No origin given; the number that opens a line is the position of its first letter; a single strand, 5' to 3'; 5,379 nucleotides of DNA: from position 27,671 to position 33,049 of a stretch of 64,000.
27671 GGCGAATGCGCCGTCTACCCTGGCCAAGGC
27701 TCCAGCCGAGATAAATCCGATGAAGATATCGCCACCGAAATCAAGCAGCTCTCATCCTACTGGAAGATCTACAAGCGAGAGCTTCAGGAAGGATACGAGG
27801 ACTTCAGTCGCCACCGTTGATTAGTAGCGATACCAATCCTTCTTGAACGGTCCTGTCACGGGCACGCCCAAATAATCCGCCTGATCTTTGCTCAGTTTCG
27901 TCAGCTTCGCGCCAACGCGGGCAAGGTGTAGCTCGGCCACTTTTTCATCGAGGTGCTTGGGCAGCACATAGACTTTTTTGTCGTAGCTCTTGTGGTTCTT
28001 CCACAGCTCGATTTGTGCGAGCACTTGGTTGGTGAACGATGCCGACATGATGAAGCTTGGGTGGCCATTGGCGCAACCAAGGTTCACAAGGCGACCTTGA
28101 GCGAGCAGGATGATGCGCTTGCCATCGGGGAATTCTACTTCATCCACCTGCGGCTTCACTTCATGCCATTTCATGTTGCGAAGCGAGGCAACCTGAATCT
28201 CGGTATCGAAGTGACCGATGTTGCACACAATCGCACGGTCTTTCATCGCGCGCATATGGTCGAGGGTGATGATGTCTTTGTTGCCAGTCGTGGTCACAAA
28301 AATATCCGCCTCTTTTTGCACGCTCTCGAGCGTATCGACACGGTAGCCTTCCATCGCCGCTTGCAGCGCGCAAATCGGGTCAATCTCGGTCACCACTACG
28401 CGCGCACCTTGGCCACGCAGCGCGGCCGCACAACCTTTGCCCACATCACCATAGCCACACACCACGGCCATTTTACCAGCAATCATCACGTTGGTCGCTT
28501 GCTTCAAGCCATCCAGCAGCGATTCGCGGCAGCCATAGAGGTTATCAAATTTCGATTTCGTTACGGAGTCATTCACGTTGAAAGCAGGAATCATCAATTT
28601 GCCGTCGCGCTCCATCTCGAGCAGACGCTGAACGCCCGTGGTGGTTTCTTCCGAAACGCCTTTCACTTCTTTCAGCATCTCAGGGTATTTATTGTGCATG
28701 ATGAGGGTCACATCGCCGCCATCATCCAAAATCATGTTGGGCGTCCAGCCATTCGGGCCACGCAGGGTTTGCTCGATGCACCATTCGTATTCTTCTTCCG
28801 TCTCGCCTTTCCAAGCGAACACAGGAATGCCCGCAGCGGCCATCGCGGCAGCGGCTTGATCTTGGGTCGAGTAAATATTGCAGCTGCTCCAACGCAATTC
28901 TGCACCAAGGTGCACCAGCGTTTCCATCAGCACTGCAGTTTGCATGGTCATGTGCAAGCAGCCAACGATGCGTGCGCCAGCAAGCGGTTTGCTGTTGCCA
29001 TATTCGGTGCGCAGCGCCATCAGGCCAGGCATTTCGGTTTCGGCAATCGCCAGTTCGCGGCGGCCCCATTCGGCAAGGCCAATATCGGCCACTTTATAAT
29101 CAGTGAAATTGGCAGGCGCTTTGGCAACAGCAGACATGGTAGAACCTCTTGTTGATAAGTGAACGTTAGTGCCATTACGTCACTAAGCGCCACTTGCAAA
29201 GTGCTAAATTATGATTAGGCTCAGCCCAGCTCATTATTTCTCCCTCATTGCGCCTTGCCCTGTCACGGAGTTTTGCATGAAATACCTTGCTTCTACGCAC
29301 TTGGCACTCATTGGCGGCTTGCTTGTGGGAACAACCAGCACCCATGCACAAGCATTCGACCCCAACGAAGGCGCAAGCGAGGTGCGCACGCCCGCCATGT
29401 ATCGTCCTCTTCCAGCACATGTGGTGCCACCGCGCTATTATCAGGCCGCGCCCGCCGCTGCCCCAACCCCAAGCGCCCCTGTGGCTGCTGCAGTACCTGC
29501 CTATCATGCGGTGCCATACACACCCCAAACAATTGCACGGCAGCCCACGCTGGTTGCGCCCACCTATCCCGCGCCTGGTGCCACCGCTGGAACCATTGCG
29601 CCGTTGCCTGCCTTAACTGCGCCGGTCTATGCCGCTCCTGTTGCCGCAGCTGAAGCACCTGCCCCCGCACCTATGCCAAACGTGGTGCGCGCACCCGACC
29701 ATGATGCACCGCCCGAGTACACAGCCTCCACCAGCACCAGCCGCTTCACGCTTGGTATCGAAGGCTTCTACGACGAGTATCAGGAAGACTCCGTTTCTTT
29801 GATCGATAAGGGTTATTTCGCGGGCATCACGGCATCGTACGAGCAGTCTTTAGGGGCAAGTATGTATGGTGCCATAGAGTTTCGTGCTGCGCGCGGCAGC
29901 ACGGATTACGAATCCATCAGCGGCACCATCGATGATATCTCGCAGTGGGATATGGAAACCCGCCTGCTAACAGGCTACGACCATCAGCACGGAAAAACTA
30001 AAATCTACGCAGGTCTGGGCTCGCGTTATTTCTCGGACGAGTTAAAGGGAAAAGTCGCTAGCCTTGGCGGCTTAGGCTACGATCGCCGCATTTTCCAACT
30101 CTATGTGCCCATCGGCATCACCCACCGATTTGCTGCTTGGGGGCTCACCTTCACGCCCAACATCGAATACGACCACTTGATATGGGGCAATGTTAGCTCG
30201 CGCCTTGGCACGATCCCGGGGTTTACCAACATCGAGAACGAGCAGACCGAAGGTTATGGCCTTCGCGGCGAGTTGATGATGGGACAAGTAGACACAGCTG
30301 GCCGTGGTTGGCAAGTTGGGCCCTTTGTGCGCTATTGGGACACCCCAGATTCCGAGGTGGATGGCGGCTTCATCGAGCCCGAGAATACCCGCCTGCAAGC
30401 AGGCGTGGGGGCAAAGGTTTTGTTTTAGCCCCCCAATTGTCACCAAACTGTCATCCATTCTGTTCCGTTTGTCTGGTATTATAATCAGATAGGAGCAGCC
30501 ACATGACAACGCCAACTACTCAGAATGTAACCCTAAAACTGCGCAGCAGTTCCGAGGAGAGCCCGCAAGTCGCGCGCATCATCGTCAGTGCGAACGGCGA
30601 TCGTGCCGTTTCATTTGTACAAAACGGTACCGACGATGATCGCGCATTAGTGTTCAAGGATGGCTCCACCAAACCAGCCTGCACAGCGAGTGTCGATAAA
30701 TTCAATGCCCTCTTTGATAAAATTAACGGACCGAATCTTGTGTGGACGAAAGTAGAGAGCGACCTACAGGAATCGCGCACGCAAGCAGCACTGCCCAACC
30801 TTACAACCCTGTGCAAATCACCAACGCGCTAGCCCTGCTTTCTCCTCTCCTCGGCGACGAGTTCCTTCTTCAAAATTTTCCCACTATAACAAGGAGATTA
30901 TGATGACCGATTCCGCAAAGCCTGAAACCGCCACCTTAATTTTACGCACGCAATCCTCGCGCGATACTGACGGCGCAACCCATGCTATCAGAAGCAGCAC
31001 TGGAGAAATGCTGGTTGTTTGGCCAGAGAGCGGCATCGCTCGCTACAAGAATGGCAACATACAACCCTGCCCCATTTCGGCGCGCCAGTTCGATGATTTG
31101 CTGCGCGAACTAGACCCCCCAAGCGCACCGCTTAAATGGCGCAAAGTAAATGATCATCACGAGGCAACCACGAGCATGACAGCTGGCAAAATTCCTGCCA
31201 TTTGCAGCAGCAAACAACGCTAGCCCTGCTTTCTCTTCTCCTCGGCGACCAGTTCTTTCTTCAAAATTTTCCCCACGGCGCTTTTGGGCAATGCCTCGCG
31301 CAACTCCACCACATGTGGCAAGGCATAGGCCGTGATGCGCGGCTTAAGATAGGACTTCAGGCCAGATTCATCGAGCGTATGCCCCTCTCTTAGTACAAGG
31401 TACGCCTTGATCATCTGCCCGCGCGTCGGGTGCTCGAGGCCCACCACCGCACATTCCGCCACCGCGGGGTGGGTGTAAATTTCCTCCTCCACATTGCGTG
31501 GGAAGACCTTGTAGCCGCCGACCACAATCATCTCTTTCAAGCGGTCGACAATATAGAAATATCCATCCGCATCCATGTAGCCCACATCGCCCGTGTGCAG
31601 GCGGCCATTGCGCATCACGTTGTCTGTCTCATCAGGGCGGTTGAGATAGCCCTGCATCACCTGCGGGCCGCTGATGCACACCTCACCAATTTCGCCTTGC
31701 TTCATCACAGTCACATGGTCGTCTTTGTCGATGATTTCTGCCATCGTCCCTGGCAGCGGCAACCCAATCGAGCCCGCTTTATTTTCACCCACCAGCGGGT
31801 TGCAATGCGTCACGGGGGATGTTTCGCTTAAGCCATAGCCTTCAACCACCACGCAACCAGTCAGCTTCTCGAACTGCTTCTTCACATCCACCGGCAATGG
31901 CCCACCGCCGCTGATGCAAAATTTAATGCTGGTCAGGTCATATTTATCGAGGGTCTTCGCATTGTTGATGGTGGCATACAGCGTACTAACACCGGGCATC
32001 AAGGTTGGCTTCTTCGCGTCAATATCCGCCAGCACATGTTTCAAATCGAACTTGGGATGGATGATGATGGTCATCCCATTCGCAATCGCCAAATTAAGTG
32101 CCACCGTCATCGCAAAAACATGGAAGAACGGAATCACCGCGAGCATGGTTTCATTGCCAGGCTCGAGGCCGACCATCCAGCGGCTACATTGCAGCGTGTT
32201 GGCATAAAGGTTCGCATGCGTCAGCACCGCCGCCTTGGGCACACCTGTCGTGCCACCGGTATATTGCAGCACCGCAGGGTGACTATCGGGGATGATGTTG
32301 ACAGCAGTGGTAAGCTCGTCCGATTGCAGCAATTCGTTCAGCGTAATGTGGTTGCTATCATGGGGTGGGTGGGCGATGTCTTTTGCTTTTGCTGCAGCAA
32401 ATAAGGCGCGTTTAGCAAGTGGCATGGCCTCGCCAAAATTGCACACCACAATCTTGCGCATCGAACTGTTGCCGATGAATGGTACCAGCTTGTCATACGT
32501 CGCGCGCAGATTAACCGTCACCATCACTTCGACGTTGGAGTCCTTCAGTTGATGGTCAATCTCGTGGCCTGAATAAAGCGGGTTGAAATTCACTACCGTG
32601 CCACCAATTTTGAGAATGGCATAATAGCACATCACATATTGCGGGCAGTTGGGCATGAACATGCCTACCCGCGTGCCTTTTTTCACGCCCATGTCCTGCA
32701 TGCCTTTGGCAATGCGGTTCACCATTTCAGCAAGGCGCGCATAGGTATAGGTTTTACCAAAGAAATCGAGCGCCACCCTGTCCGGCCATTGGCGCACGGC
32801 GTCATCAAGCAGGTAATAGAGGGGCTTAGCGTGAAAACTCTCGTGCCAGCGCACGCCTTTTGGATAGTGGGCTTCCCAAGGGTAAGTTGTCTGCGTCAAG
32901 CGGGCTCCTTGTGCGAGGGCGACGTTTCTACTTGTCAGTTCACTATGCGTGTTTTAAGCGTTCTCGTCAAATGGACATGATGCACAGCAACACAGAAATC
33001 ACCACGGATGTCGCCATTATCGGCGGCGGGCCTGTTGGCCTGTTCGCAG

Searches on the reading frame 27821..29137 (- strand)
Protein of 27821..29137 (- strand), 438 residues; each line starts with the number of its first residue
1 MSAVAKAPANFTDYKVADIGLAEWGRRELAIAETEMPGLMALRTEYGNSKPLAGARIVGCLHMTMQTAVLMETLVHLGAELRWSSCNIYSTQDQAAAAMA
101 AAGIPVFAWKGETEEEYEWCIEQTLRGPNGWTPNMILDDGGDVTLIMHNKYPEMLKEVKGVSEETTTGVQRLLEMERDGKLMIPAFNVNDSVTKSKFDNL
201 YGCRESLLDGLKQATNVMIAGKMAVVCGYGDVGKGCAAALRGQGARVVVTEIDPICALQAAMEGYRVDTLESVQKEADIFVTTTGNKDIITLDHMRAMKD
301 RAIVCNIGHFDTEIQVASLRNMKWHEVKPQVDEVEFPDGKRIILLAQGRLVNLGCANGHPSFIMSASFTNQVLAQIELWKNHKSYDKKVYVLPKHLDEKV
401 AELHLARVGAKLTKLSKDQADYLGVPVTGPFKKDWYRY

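Call 14: search_protein_families(library=pfam, proteins=[window:27821-29137:-], max_evalue=0.001)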
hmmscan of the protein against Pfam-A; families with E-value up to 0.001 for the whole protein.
window:27821-29137:- (438 aa): 6 families
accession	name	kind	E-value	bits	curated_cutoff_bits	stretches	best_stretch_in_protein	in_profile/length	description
PF05221.23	AdoHcyase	-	9.5e-138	458.8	25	2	13-149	1-138/299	S-adenosyl-L-homocysteine hydrolase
PF00670.27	AdoHcyase_NAD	-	3.3e-83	278.1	27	1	199-358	1-162/162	S-adenosyl-L-homocysteine hydrolase, NAD binding domain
PF02826.25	2-Hacid_dh_C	-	2e-08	34.2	25.1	1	216-308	31-127/178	D-isomer specific 2-hydroxyacid dehydrogenase, NAD binding domain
PF07991.19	KARI_N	-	0.00015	21.9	20.6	1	219-283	2-67/165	Acetohydroxy acid isomeroreductase, NADPH-binding domain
PF02254.24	TrkA_N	-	0.0003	21.5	23.8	1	225-267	2-44/116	TrkA-N domain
PF02882.25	THF_DHG_CYH_C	-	0.00099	18.9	27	0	213-310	28-110/160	Tetrahydrofolate dehydrogenase/cyclohydrolase, NAD(P)-binding domain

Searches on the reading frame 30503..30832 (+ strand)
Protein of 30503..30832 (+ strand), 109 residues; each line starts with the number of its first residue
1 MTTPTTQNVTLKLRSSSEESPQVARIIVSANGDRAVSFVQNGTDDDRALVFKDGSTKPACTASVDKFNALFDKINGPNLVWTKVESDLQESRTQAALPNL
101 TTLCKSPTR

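Call 12: search_protein_families(library=pfam, proteins=[window:30503-30832:+], max_evalue=0.01)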
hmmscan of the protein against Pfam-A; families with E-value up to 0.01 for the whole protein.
window:30503-30832:+ (109 aa): 0 families
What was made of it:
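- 30503..30832 (+): Target of site A: 109-aa orphan ending ...LCKSPTR. No Pfam family (call 12).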

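Call 13: find_encoding_contigs(protein=window:30503-30832:+, flank=3000, max_places=10)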
Protein window:30503-30832:+ (109 aa): 2 contigs read that carry it; 2 places shown.
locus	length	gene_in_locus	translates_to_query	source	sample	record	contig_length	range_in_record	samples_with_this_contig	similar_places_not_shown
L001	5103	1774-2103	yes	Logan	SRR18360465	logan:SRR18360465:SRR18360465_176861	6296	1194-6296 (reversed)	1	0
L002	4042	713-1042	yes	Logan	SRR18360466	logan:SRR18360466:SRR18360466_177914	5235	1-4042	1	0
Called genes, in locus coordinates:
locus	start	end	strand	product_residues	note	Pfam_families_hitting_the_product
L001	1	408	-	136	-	?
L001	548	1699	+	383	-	-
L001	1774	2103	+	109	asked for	-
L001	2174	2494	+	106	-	-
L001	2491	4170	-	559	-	PF00501:AMP-binding, PF13193:AMP-binding_C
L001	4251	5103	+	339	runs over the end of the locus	PF03486:HI0933_like (faint), PF07992:Pyr_redox_2, PF13738:Pyr_redox_3, PF00070:Pyr_redox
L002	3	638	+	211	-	?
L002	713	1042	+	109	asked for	-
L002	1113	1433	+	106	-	-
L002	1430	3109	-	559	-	PF00501:AMP-binding, PF13193:AMP-binding_C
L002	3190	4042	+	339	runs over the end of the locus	PF03486:HI0933_like (faint), PF07992:Pyr_redox_2, PF13738:Pyr_redox_3, PF00070:Pyr_redox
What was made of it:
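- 30503..30832 (+): Found only in two Logan contigs of the same organism (call 13).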

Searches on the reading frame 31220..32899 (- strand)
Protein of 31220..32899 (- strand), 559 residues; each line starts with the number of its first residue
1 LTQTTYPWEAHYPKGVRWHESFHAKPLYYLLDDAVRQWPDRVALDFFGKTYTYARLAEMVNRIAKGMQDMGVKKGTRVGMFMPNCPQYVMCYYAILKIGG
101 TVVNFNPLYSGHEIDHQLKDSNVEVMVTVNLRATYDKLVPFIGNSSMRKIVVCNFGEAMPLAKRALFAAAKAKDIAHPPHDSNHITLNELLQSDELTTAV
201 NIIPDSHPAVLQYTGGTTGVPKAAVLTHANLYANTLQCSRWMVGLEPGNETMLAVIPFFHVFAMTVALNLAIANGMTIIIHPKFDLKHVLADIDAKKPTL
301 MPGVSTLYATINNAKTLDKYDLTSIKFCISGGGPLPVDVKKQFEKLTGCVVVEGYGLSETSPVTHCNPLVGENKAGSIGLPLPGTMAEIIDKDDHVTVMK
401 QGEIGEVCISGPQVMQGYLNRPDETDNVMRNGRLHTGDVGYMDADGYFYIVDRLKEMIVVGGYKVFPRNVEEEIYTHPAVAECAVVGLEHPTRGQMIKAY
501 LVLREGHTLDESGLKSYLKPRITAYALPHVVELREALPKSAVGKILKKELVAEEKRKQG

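Call 14: search_protein_families(library=pfam, proteins=[window:31220-32899:-], max_evalue=0.001)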
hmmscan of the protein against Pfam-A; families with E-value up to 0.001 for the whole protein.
window:31220-32899:- (559 aa): 2 families
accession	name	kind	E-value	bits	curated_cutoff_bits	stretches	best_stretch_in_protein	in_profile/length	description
PF00501.34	AMP-binding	-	3.8e-95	319.4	29.9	1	32-419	2-384/384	AMP-binding enzyme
PF13193.12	AMP-binding_C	-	4.4e-18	66.4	24.5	1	470-544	2-76/76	AMP-binding enzyme C-terminal domain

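Call 55: find_homologous_proteins(query=window:31220-32899:-, max_evalue=1e-100)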
Query window:31220-32899:- (559 aa): 6860 proteins with E <= 1e-100 among 8000 candidates; the best 120 are listed.
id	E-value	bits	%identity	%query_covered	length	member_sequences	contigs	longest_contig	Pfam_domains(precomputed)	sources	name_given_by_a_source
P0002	0.0e+0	1214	93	99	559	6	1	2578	PF00501.35,PF13193.13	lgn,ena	-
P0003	0.0e+0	1128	85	99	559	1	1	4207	PF00501.35,PF13193.13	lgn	-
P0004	0.0e+0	1126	85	100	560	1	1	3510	PF00501.35,PF13193.13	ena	-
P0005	0.0e+0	1122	84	100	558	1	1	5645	PF00501.35,PF13193.13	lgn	-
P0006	0.0e+0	1118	87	97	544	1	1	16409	PF00501.35,PF13193.13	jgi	-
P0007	0.0e+0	1117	85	99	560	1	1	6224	PF00501.35,PF13193.13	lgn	-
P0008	0.0e+0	1116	84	100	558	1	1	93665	PF00501.35,PF13193.13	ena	-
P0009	0.0e+0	1112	83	100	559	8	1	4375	PF00501.35,PF13193.13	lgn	-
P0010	0.0e+0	1107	83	100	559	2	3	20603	PF00501.35,PF13193.13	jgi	jgi:long-chain acyl-CoA synthetase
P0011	0.0e+0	1106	83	100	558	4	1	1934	PF00501.35,PF13193.13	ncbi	-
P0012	0.0e+0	1095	83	99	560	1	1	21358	PF00501.35,PF13193.13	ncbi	ncbi:MAG: long-chain-fatty-acid--CoA ligase [Rickettsiales bacterium]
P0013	0.0e+0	1089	82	99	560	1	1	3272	PF00501.35,PF13193.13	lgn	-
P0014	0.0e+0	1083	81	99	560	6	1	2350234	PF00501.35,PF13193.13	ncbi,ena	-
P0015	0.0e+0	1083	82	100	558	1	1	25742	PF00501.35,PF13193.13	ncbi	-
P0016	0.0e+0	1079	80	100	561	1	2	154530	PF00501.35,PF13193.13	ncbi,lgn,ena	-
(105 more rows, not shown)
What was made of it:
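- fadD homologues at 70-83% identity are named '[Rickettsiales bacterium]' (call 55).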

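Call 56: find_encoding_contigs(protein=P0008, flank=10000, max_places=2)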
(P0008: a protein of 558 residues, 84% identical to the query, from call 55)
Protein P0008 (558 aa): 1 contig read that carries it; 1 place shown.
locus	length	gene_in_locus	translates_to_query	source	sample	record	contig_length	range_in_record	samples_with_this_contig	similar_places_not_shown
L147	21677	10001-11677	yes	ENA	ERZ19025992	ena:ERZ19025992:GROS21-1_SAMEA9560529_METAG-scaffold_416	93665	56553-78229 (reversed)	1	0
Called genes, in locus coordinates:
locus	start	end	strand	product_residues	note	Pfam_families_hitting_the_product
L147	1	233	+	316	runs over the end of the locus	PF00698:Acyl_transf_1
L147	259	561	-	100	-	-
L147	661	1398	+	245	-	PF00106:adh_short, PF08659:KR, PF13561:adh_short_C2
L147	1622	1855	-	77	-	-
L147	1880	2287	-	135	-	PF12106:Colicin_E5 (weak)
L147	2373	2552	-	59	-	-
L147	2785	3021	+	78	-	PF14573:PP-binding_2 (weak), PF00550:PP-binding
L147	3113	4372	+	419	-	PF00109:ketoacyl-synt, PF02801:Ketoacyl-synt_C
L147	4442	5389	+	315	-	PF02618:YceG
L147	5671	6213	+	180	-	PF00691:OmpA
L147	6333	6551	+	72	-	-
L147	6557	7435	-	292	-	PF00763:THF_DHG_CYH, PF02882:THF_DHG_CYH_C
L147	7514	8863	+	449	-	-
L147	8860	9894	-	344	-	PF01494:FAD_binding_3 (faint), PF03486:HI0933_like (faint), PF07992:Pyr_redox_2, PF13738:Pyr_redox_3, PF00070:Pyr_redox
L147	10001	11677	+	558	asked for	PF00501:AMP-binding, PF13193:AMP-binding_C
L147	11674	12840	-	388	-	-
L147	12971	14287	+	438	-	PF05221:AdoHcyase, PF00670:AdoHcyase_NAD, PF02826:2-Hacid_dh_C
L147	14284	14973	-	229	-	-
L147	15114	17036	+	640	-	PF00989:PAS (faint), PF13188:PAS_8 (faint), PF08448:PAS_4 (faint), PF13426:PAS_9 (faint), PF12860:PAS_7, PF00512:HisKA, PF02518:HATPase_c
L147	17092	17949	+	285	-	PF00551:Formyl_trans_N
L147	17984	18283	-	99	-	PF02325:CCB3_YggT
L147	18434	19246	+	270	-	PF00669:Flagellin_N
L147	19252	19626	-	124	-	PF04993:TfoX_N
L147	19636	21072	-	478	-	PF00285:Citrate_synt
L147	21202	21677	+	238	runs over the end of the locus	-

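Call 57: find_encoding_contigs(protein=P0014, flank=10000, max_places=2)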
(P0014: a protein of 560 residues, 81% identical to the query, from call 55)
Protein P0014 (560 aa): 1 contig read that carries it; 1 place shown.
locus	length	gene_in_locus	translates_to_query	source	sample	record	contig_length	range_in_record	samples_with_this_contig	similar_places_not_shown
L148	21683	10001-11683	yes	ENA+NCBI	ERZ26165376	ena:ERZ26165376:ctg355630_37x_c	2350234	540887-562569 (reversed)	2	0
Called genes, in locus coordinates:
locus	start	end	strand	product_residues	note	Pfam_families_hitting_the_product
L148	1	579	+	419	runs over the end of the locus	PF00109:ketoacyl-synt, PF02801:Ketoacyl-synt_C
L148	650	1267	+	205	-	-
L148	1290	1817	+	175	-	PF06081:ArAE_1 (faint), PF13515:FUSC_2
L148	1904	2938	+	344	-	PF02618:YceG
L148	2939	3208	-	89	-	-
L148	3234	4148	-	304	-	PF07676:PD40 (faint)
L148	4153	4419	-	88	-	-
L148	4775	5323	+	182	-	PF00691:OmpA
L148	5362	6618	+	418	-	-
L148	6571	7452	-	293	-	PF00763:THF_DHG_CYH, PF02882:THF_DHG_CYH_C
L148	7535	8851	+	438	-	-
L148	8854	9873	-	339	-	PF03486:HI0933_like (faint), PF07992:Pyr_redox_2, PF13738:Pyr_redox_3, PF00070:Pyr_redox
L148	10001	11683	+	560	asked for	PF00501:AMP-binding, PF13193:AMP-binding_C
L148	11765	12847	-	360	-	-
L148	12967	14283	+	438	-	PF05221:AdoHcyase, PF00670:AdoHcyase_NAD, PF02826:2-Hacid_dh_C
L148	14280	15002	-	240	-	-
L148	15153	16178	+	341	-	PF01757:Acyl_transf_3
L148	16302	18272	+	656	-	PF00989:PAS (faint), PF08448:PAS_4 (faint), PF13188:PAS_8 (faint), PF12860:PAS_7, PF00512:HisKA, PF02518:HATPase_c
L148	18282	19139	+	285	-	PF00551:Formyl_trans_N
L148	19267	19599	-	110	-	PF02325:CCB3_YggT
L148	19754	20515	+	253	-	PF00669:Flagellin_N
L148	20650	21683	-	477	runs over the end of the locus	PF00285:Citrate_synt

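Call 58: find_encoding_contigs(protein=P0006, flank=10000, max_places=2)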
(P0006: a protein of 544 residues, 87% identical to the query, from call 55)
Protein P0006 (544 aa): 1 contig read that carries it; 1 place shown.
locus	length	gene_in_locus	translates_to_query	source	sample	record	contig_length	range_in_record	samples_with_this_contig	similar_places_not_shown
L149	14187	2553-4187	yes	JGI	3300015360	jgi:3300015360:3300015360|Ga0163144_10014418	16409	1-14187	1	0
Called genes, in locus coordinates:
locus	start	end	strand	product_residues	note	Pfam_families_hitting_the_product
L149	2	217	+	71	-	?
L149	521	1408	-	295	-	PF00763:THF_DHG_CYH, PF02882:THF_DHG_CYH_C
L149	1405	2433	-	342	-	PF03486:HI0933_like (faint), PF07992:Pyr_redox_2, PF13738:Pyr_redox_3, PF00070:Pyr_redox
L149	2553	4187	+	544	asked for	PF00501:AMP-binding, PF13193:AMP-binding_C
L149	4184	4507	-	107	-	-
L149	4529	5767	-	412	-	-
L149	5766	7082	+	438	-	PF05221:AdoHcyase, PF00670:AdoHcyase_NAD, PF02826:2-Hacid_dh_C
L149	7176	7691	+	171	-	PF04480:DUF559, PF18741:MTES_1575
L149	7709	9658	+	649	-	PF00989:PAS (faint), PF08448:PAS_4 (faint), PF13188:PAS_8 (faint), PF12860:PAS_7, PF00512:HisKA, PF02518:HATPase_c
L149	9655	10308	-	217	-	PF13560:HTH_31 (faint)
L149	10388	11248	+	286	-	PF00551:Formyl_trans_N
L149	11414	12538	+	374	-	PF00108:Thiolase_N, PF02803:Thiolase_C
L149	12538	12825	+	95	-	-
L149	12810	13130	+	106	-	-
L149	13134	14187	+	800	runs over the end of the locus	PF02737:3HCDH_N, PF00725:3HCDH, PF00378:ECH_1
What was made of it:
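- Tried and rejected: Positional orthologues had to be found through synteny (calls 56-58).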

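Call 74: find_encoding_contigs(protein=P0012, flank=10000, max_places=1)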
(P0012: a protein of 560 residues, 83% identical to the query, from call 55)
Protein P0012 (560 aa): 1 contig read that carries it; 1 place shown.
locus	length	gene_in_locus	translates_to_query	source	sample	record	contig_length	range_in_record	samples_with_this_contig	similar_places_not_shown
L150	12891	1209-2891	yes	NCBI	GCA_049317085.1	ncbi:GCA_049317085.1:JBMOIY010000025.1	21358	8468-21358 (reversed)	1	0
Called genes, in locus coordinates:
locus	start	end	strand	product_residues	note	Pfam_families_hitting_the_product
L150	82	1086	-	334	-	PF03486:HI0933_like (faint), PF07992:Pyr_redox_2, PF13738:Pyr_redox_3, PF00070:Pyr_redox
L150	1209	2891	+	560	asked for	PF00501:AMP-binding, PF13193:AMP-binding_C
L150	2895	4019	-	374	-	-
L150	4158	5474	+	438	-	PF05221:AdoHcyase, PF00670:AdoHcyase_NAD, PF02826:2-Hacid_dh_C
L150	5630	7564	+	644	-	PF00989:PAS (faint), PF08448:PAS_4 (faint), PF13188:PAS_8 (faint), PF13426:PAS_9 (faint), PF12860:PAS_7, PF00512:HisKA, PF02518:HATPase_c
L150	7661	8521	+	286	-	PF00551:Formyl_trans_N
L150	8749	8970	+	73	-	-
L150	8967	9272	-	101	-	PF02325:CCB3_YggT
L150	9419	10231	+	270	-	PF00669:Flagellin_N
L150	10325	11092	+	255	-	PF07963:N_methyl (faint)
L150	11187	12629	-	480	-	PF00285:Citrate_synt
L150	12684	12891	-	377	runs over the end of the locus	PF00730:HhH-GPD, PF14815:NUDIX_4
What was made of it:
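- The site D box is lost together with the gene in L149 and L150 (calls 58, 74).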

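Call 75: find_encoding_contigs(protein=P0010, flank=10000, max_places=1)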
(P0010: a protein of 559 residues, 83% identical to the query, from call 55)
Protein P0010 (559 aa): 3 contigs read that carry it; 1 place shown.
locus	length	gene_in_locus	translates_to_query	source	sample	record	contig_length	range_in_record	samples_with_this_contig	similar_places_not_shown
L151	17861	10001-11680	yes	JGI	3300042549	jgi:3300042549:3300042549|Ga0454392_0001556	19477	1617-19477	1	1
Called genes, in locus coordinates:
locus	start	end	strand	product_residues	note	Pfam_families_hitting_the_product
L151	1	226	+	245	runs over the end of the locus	PF00106:adh_short, PF08659:KR, PF13561:adh_short_C2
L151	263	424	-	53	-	-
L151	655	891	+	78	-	PF14573:PP-binding_2 (weak), PF00550:PP-binding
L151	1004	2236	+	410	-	PF00109:ketoacyl-synt, PF02801:Ketoacyl-synt_C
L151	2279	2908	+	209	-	PF01810:LysE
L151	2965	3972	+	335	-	PF02618:YceG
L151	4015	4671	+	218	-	PF04233:Phage_Mu_F, PF12106:Colicin_E5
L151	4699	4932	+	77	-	-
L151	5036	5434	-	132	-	PF01641:SelR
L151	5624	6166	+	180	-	PF00691:OmpA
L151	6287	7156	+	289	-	-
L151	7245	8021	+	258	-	-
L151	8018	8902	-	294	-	PF00763:THF_DHG_CYH, PF02882:THF_DHG_CYH_C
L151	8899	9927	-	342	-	PF03486:HI0933_like (faint), PF07992:Pyr_redox_2, PF13738:Pyr_redox_3, PF00070:Pyr_redox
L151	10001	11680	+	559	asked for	PF00501:AMP-binding, PF13193:AMP-binding_C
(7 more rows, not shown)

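Call 76: find_encoding_contigs(protein=P0016, flank=10000, max_places=1)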
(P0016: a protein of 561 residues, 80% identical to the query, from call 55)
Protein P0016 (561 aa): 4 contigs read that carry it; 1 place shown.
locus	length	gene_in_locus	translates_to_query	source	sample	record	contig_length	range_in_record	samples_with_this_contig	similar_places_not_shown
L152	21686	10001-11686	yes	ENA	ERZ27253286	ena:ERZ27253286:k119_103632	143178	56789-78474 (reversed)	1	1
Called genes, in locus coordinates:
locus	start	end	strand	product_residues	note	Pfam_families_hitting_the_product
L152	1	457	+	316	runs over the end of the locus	PF00698:Acyl_transf_1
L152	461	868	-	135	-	-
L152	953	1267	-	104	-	-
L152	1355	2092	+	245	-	PF00106:adh_short, PF08659:KR, PF13561:adh_short_C2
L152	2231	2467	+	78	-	PF14573:PP-binding_2, PF00550:PP-binding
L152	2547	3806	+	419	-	PF00109:ketoacyl-synt, PF02801:Ketoacyl-synt_C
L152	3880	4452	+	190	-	-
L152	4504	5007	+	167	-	PF06081:ArAE_1, PF13515:FUSC_2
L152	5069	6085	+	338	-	PF02618:YceG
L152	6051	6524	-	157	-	PF01641:SelR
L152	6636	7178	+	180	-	PF05359:DUF748 (faint), PF00691:OmpA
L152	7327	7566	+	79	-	-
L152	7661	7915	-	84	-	-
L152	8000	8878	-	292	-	PF00763:THF_DHG_CYH, PF02882:THF_DHG_CYH_C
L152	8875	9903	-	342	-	PF03486:HI0933_like (faint), PF07992:Pyr_redox_2, PF13738:Pyr_redox_3, PF00070:Pyr_redox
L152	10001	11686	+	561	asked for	PF00501:AMP-binding, PF13193:AMP-binding_C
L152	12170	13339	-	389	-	-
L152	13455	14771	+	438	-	PF05221:AdoHcyase, PF00670:AdoHcyase_NAD, PF02826:2-Hacid_dh_C (weak)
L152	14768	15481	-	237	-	-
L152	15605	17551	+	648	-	PF00989:PAS (faint), PF08448:PAS_4 (faint), PF13188:PAS_8 (faint), PF13426:PAS_9 (faint), PF12860:PAS_7, PF00512:HisKA, PF02518:HATPase_c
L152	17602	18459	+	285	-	PF00551:Formyl_trans_N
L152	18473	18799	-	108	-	PF02325:CCB3_YggT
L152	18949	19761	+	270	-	PF00669:Flagellin_N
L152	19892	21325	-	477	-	PF00285:Citrate_synt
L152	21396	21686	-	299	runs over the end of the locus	PF00730:HhH-GPD, PF14815:NUDIX_4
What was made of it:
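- Synteny holds across L147-L152 (calls 56-58, 74-76).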
